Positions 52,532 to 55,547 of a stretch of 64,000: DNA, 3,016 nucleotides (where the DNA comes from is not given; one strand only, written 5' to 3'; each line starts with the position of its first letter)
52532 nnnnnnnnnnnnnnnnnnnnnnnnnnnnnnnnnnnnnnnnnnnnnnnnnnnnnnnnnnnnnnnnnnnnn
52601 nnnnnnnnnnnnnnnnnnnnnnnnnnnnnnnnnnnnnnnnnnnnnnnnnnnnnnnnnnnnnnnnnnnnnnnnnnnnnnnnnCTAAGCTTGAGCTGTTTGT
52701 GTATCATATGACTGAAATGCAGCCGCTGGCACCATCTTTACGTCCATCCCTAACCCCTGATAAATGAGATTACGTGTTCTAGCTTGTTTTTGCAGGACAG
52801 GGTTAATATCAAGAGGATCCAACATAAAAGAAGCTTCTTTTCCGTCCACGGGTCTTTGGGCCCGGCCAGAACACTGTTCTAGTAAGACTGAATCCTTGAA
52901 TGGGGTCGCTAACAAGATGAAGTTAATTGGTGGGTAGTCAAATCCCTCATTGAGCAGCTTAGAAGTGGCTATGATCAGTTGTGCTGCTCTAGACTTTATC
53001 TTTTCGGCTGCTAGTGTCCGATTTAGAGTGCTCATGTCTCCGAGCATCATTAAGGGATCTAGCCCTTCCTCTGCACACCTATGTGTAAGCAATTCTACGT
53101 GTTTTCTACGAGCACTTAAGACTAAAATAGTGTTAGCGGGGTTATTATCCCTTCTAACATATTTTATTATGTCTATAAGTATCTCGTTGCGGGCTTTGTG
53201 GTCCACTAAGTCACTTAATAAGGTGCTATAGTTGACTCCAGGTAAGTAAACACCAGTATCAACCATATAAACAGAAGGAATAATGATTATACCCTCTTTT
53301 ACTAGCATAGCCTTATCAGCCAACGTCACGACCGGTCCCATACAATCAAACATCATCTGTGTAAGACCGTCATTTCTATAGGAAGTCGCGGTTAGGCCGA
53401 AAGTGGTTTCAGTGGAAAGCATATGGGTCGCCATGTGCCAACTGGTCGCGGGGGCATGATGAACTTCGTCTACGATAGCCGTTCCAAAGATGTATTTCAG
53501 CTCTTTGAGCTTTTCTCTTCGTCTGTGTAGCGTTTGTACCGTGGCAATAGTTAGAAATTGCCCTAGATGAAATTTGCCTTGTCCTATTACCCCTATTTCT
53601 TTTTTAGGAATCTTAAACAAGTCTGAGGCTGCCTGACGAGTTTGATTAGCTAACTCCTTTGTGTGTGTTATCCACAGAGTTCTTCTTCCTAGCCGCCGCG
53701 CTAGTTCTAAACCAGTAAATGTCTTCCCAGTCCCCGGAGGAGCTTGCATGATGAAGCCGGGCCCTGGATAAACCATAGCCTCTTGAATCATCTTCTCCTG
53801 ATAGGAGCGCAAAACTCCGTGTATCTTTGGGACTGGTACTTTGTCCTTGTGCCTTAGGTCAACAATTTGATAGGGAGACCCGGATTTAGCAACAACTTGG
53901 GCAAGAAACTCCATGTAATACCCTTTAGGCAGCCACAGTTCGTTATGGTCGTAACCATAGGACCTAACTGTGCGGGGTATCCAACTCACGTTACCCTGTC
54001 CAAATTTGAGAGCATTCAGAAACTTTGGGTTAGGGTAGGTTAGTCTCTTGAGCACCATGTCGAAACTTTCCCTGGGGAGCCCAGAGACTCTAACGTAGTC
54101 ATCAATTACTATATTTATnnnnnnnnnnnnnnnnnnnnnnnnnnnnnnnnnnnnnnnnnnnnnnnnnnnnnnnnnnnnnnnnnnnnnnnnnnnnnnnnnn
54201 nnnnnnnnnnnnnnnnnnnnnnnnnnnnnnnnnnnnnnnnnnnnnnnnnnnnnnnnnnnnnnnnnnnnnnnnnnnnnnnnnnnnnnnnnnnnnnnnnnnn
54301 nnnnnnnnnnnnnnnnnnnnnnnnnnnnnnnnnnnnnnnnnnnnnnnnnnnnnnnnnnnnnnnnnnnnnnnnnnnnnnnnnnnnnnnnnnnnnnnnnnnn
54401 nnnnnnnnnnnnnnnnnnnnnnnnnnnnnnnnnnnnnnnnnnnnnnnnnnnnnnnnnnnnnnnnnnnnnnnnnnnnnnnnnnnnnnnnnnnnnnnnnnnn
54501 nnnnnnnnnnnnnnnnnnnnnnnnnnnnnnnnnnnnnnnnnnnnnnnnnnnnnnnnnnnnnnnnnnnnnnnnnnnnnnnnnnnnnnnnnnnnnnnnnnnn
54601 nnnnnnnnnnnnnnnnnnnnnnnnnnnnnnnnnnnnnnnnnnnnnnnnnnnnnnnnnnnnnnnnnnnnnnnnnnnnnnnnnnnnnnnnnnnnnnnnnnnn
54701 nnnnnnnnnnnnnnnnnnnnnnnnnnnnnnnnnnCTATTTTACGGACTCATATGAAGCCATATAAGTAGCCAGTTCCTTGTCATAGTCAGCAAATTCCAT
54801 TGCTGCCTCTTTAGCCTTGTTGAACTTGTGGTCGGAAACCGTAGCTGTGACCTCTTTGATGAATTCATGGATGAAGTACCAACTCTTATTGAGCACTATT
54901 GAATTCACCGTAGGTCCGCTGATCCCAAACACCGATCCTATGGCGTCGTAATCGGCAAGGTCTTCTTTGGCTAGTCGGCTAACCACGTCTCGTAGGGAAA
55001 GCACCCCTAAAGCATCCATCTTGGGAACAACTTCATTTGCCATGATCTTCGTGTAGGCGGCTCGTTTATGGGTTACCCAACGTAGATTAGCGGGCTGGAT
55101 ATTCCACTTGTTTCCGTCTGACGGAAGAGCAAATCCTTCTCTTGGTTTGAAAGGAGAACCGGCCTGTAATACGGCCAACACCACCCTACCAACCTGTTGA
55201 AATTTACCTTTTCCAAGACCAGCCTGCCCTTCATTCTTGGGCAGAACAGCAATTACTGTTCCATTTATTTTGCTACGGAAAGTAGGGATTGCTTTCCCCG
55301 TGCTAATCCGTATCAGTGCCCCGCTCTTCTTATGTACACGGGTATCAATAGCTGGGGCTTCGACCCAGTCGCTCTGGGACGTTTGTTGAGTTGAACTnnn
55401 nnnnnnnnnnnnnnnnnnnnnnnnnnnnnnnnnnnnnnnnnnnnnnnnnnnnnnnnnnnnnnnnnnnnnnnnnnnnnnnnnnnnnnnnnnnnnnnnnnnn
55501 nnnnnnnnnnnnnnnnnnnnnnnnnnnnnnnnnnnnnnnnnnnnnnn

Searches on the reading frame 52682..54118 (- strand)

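Call 54: search_protein_families(library=phrogs, proteins=[window:52682-54118:-], max_evalue=0.001)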
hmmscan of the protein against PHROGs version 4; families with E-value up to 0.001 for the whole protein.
window:52682-54118:- (478 aa): 7 families
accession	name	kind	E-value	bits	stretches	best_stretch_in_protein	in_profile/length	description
phrog_16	-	DNA, RNA and nucleotide metabolism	1.5e-56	193.2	1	96-439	262-602/986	DNA helicase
phrog_9690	-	DNA, RNA and nucleotide metabolism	7e-21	75.5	1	201-462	31-301/306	DNA helicase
phrog_62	-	DNA, RNA and nucleotide metabolism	1.4e-12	46.9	1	62-251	674-854/1881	DNA helicase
phrog_2488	-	DNA, RNA and nucleotide metabolism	2.9e-07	30.6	1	91-168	11-95/579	DNA helicase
phrog_16259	-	DNA, RNA and nucleotide metabolism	1.8e-06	28.5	1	102-250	117-265/330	DNA helicase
phrog_16694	-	unknown function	9.2e-05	21.5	0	382-451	619-690/1010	-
phrog_27849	-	unknown function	0.00025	20.3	0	300-428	418-550/664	-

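Call 55: search_protein_families(library=pfam, proteins=[window:52682-54118:-], max_evalue=0.01)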
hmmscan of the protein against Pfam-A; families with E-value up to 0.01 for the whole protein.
window:52682-54118:- (478 aa): 4 families
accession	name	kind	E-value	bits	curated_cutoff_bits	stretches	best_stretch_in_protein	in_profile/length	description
PF04851.21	ResIII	-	1.4e-21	77.6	22.5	1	102-246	3-162/164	Type III restriction enzyme, res subunit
PF00270.35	DEAD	-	4.1e-09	36.8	26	1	105-245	2-159/167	DEAD/DEAH box helicase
PF00271.37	Helicase_C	-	9.1e-09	36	23.5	1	312-422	4-108/110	Helicase conserved C-terminal domain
PF13086.12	AAA_11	-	0.0015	18.8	27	1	106-144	5-42/257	AAA domain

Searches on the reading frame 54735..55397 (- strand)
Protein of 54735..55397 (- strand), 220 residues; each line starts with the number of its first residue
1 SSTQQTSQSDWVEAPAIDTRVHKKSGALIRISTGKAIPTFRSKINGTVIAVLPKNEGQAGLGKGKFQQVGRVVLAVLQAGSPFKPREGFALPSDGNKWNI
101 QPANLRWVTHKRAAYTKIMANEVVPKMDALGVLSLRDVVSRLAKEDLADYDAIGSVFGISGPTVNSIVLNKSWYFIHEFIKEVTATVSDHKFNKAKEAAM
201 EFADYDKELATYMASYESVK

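Call 72: search_protein_families(library=pfam, proteins=[window:54735-55397:-], max_evalue=0.01)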
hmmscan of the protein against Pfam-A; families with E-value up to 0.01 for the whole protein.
window:54735-55397:- (220 aa): 1 family
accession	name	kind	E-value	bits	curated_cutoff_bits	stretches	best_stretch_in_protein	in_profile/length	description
PF13392.12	HNH_3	-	0.00023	21.2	24.8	1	94-114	25-45/46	HNH endonuclease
